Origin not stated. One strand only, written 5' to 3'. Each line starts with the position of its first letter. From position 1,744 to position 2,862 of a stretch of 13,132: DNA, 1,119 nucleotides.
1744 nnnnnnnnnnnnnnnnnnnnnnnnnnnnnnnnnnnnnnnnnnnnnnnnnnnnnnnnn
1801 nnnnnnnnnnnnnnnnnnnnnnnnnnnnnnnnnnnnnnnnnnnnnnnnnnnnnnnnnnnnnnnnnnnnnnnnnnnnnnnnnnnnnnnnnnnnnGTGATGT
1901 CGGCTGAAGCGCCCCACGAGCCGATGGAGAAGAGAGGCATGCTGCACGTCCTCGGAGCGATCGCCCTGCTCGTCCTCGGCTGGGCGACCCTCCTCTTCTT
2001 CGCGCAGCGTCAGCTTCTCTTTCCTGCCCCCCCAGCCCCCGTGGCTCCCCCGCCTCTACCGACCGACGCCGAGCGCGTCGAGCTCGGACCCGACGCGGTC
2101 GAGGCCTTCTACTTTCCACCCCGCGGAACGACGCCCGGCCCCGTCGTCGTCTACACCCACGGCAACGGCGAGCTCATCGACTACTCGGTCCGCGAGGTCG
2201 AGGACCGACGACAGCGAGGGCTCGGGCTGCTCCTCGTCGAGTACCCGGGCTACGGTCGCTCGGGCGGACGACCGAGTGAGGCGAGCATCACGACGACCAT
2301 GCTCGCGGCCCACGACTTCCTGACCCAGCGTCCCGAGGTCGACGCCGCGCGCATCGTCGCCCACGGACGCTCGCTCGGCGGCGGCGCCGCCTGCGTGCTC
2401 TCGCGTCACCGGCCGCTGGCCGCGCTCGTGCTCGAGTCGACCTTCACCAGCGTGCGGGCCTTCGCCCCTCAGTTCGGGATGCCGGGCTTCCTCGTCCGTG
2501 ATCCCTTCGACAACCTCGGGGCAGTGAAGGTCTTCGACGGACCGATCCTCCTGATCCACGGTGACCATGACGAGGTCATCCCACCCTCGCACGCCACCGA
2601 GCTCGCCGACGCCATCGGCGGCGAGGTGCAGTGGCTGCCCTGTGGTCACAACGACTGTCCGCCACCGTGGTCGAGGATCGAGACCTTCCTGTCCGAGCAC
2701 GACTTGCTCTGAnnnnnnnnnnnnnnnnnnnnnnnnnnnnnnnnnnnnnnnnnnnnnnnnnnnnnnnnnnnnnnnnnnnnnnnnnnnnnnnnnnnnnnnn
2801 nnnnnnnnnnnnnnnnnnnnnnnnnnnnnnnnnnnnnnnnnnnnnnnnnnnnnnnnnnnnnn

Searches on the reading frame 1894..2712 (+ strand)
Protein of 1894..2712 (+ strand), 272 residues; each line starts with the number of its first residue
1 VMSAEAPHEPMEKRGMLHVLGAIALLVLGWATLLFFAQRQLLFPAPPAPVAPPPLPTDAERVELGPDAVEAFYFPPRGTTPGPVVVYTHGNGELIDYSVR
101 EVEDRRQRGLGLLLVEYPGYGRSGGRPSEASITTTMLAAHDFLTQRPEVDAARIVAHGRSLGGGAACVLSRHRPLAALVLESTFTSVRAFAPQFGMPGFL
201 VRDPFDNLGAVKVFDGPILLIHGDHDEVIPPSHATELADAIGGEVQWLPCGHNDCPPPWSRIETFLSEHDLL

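Call 8: search_protein_families(library=pfam, proteins=[window:1894-2712:+], max_evalue=0.01)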
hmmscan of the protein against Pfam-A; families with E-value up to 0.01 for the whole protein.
window:1894-2712:+ (272 aa): 6 families
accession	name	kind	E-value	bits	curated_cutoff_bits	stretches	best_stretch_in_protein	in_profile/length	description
PF12146.15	Hydrolase_4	-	7.1e-10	39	27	1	82-189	4-115/239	Serine aminopeptidase, S33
PF00326.27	Peptidase_S9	-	9.7e-09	35.5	22.6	1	137-241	49-170/213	Prolyl oligopeptidase family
PF00561.26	Abhydrolase_1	-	1.7e-08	34.8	25.8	2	83-184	1-106/245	alpha/beta hydrolase fold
PF20434.5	BD-FAE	-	0.00027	21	26.8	0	214-240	188-214/215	BD-FAE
PF12697.13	Abhydrolase_6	-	0.00087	20.5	26.3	1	85-190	1-94/217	Alpha/beta hydrolase family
PF01738.24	DLH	-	0.00088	19.4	21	1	129-241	74-169/217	Dienelactone hydrolase family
